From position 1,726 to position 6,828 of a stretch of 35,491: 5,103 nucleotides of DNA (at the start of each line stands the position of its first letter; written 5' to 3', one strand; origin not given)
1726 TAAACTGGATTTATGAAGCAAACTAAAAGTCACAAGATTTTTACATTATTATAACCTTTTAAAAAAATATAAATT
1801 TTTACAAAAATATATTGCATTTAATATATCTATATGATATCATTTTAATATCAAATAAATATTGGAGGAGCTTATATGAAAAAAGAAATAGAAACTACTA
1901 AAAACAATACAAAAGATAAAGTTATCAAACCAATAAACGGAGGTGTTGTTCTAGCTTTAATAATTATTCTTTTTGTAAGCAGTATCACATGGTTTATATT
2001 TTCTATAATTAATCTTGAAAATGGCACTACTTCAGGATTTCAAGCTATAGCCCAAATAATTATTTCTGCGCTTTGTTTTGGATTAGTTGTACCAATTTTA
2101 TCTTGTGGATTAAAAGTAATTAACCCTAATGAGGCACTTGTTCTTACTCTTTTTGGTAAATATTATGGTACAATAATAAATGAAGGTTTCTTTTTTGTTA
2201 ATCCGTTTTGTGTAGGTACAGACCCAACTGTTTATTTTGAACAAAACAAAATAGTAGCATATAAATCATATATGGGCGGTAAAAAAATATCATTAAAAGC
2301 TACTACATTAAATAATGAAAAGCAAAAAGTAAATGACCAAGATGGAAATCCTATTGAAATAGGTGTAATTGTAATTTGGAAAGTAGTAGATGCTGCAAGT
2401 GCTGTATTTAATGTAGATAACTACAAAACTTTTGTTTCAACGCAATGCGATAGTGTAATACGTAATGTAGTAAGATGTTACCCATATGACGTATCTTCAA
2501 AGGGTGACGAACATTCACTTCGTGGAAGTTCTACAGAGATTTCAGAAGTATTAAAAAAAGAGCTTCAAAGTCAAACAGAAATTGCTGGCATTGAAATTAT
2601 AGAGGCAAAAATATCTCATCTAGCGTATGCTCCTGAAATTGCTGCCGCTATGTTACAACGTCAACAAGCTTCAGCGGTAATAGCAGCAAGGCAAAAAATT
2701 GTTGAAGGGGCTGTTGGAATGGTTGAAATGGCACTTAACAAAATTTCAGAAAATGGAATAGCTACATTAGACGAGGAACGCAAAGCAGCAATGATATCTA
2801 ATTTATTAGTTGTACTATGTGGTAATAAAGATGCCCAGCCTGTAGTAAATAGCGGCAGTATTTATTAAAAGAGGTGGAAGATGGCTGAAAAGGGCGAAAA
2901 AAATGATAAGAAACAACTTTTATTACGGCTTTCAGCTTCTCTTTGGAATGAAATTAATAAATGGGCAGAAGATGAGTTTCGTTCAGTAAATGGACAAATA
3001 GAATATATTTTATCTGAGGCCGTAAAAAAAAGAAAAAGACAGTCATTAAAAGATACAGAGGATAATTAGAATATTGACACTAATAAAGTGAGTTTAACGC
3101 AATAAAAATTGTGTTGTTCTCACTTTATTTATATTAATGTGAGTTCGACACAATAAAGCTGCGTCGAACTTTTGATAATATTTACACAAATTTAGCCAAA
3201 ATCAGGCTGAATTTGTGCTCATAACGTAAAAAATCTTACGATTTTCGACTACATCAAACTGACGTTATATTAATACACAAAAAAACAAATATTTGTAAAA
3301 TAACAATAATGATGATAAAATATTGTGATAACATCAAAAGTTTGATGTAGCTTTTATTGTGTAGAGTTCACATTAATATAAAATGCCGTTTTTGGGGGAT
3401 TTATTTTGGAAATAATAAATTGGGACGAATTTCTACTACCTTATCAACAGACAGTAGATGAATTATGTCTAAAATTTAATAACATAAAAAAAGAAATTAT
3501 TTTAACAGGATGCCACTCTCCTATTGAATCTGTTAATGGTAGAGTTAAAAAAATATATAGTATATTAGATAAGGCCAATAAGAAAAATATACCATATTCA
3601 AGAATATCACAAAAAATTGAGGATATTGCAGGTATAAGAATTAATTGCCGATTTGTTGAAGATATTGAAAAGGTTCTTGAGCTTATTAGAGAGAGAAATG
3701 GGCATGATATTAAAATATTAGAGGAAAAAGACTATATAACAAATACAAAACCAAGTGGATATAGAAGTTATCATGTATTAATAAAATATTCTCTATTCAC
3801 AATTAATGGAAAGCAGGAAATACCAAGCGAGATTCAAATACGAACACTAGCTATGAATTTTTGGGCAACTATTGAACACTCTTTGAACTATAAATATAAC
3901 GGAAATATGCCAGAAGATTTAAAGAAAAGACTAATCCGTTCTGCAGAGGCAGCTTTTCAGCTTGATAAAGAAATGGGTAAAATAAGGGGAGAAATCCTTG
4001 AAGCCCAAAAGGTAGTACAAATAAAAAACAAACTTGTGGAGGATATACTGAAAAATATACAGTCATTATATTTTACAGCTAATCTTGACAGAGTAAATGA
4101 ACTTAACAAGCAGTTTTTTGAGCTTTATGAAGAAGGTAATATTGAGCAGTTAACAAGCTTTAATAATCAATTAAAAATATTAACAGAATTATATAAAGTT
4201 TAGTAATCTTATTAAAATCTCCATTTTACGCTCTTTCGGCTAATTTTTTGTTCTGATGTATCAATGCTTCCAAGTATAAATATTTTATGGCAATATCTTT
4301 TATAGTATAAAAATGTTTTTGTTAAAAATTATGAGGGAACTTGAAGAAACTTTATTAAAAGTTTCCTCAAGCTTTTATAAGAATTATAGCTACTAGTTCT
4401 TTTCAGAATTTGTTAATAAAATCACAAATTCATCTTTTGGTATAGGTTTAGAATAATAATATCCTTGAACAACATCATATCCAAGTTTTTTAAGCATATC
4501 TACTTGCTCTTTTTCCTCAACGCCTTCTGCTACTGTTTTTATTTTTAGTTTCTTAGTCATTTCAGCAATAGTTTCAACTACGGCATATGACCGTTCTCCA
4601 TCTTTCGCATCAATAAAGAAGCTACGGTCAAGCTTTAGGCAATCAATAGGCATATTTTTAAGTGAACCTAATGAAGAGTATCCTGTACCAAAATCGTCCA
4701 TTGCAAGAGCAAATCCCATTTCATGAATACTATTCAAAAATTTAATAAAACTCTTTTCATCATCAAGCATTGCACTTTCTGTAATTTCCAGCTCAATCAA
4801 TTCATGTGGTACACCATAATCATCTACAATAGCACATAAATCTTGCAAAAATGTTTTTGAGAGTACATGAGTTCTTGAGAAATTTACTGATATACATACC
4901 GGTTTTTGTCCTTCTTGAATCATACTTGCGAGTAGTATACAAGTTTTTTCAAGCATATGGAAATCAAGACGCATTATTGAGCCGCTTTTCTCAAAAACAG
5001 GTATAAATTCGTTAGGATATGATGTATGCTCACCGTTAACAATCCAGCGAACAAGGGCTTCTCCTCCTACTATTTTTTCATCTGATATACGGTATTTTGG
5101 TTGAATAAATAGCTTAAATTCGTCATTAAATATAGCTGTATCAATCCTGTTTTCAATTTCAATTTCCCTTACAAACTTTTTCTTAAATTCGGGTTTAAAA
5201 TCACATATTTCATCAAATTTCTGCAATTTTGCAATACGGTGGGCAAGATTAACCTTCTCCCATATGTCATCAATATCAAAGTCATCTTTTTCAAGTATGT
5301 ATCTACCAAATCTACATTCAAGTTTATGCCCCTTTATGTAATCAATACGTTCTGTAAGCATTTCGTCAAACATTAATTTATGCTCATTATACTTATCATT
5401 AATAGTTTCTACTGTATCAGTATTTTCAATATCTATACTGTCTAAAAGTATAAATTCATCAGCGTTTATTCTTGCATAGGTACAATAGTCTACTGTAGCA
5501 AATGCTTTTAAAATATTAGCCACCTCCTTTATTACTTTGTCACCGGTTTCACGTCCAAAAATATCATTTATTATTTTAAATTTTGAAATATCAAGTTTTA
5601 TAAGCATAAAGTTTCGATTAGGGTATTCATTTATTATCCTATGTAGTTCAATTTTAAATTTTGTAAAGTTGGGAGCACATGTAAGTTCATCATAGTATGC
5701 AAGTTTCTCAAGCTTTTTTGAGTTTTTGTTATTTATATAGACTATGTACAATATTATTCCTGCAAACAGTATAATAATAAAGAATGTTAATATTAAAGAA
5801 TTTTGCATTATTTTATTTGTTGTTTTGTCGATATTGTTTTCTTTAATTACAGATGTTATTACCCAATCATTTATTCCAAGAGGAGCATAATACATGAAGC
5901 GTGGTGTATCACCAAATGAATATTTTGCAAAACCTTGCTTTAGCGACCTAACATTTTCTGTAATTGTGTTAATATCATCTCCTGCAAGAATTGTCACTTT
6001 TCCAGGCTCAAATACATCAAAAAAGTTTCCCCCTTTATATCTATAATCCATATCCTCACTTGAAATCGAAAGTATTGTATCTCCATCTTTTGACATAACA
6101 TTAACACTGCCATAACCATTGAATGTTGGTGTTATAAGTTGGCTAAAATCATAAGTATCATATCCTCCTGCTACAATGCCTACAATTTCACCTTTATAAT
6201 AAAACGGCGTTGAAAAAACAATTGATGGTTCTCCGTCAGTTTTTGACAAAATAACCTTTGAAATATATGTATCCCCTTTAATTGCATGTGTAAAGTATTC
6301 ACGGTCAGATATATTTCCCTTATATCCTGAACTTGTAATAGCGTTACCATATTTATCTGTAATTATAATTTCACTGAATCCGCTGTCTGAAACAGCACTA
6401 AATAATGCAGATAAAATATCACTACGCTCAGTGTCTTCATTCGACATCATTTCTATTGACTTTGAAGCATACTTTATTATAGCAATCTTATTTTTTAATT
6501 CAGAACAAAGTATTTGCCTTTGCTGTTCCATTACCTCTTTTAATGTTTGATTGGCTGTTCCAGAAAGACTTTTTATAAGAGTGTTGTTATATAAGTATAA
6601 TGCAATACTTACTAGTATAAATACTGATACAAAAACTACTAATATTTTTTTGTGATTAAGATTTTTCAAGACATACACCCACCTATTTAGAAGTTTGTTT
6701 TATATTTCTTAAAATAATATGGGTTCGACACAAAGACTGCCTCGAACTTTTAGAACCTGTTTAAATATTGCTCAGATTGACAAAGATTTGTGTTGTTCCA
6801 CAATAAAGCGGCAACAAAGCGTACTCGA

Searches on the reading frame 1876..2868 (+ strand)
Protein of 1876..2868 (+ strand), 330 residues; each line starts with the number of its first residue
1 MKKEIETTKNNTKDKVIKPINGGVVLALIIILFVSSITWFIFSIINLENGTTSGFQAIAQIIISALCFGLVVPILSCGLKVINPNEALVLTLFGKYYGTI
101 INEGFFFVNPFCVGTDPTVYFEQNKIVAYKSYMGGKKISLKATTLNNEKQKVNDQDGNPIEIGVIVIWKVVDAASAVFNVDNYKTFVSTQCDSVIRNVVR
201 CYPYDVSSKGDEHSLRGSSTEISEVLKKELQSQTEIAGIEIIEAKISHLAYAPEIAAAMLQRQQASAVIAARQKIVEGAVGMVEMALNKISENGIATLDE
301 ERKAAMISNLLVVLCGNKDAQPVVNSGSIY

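Call 13: find_encoding_contigs(protein=window:1876-2868:+, flank=10000, max_places=6)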
Protein window:1876-2868:+ (330 aa): 1 contig read that carries it; 1 place shown.
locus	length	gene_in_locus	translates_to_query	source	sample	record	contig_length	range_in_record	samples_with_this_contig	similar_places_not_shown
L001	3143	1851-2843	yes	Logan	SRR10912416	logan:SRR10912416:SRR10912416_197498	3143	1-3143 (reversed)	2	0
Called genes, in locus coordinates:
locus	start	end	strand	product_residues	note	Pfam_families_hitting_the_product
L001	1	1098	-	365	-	PF01926:MMR_HSR1, PF02421:FeoB_N, PF06071:YchF-GTPase_C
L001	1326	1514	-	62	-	-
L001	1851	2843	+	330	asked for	PF01145:Band_7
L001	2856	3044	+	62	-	-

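Call 14: search_protein_families(library=ncbifam, proteins=[window:1876-2868:+])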
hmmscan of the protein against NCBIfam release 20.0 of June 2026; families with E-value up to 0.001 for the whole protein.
window:1876-2868:+ (330 aa): 1 family
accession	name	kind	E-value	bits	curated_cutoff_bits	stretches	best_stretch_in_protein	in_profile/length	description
TIGR01933.1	hflK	equivalog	1.5e-05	24.6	159.4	1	80-202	2-103/261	FtsH protease activity modulator HflK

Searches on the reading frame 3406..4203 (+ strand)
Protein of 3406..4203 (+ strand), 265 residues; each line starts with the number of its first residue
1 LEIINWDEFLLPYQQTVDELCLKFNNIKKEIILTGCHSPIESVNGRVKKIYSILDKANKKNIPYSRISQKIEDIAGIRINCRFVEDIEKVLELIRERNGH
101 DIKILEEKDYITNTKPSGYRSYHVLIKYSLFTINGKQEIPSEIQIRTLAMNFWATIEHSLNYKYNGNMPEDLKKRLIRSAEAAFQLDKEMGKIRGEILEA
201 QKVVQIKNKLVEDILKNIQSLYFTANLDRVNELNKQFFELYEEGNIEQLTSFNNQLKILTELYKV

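Call 14: search_protein_families(library=ncbifam, proteins=[window:3406-4203:+])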
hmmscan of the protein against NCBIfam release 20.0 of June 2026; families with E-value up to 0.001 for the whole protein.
window:3406-4203:+ (265 aa): 3 families
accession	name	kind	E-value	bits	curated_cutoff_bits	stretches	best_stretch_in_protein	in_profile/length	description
NF053588.1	GTPPhKinYjbM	equivalog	6.8e-89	296.9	320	1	5-204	2-199/201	GTP diphosphokinase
NF008124.0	PRK10872.1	equivalog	1.4e-09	37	728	1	42-165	248-358/744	GTP diphosphokinase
NF008303.0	PRK11092.1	equivalog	3.5e-07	28.8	947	1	42-167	232-344/702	bifunctional GTP diphosphokinase/guanosine-3',5'-bis pyrophosphate 3'-pyrophosphohydrolase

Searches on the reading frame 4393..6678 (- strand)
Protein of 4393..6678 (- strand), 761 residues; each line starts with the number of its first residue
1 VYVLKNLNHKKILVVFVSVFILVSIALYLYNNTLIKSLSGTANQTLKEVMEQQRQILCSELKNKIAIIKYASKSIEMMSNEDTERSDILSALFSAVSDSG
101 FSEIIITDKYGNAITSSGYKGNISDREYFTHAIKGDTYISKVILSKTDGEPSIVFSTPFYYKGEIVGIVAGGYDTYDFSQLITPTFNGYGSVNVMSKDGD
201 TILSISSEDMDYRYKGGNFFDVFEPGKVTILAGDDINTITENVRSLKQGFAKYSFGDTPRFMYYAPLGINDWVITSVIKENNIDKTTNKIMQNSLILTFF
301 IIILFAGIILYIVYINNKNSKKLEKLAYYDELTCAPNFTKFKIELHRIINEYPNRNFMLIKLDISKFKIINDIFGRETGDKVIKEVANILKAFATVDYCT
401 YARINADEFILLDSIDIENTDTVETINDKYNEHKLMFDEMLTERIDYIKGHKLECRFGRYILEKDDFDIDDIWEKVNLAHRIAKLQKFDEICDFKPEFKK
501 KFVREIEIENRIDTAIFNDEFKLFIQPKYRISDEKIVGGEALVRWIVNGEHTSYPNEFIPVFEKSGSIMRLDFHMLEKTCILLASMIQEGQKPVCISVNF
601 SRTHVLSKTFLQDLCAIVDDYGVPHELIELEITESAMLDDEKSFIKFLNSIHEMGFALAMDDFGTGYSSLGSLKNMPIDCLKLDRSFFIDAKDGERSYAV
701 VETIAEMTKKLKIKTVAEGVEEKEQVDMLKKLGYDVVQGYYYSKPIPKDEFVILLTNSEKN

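Call 14: search_protein_families(library=ncbifam, proteins=[window:4393-6678:-])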
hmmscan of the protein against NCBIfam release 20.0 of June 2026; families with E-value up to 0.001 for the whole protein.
window:4393-6678:- (761 aa): 27 families (the best 25 are shown)
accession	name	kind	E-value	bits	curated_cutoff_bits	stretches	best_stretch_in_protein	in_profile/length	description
NF052458.1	PhdiestGepA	equivalog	3.2e-74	250.6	1200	1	351-751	445-837/840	phosphodiesterase GepA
NF045675.1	PhdiestaseDibA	equivalog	5.7e-70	236.4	980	1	318-750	194-620/623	phosphodiesterase DibA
NF008467.0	PRK11359.1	equivalog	2.4e-65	221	857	1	317-751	366-788/800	oxygen-sensing cyclic-di-GMP phosphodiesterase DosP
NF053781.1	cdiGMPphdstlr2612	equivalog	2.5e-65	220.9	1600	1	320-756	833-1266/1268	Tlr1612 family c-di-GMP phosphodiesterase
NF007474.0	PRK10060.1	equivalog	4.3e-62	210.3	782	1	318-757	228-656/663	cyclic di-GMP phosphodiesterase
NF008807.1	PRK11829.1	equivalog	3.1e-51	174.3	733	1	479-752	387-659/670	biofilm formation regulator HmsP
NF052596.1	RR_EAL_PvrR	equivalog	1.8e-44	152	580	1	503-759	136-393/398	response regulator cyclic di-GMP phosphodiesterase PvrR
NF007839.0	PRK10551.1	equivalog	4.9e-43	147.5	461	1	508-757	264-512/518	cyclic di-GMP phosphodiesterase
NF007298.0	PRK09776.1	equivalog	2.9e-41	141.3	1135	1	318-752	675-1103/1111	diguanylate cyclase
NF045673.1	c-di-GMPRcptLapD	equivalog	3.9e-33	114.7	1020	1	318-747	227-646/647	cyclic di-GMP receptor LapD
NF052265.1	EAL_dom_RimA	equivalog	5.8e-25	88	430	1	520-746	16-234/248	S6 modification regulatory phosphodiesterase RimA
NF008281.1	PRK11059.1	equivalog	7.4e-18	64.2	663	1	471-747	359-631/633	RNase E specificity factor CsrD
NF051476.1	CDiGphdiTpdA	equivalog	2.4e-17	62.9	1000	1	581-743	407-568/570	cyclic di-GMP phosphodiesterase TpdA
NF007423.1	PRK09966.1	equivalog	1.9e-16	59.9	325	1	318-428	230-340/390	diguanylate cyclase DgcN/YfiN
NF008617.0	PRK11596.1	equivalog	2.5e-13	49.9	190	1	628-751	130-248/255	cyclic-guanylate-specific phosphodiesterase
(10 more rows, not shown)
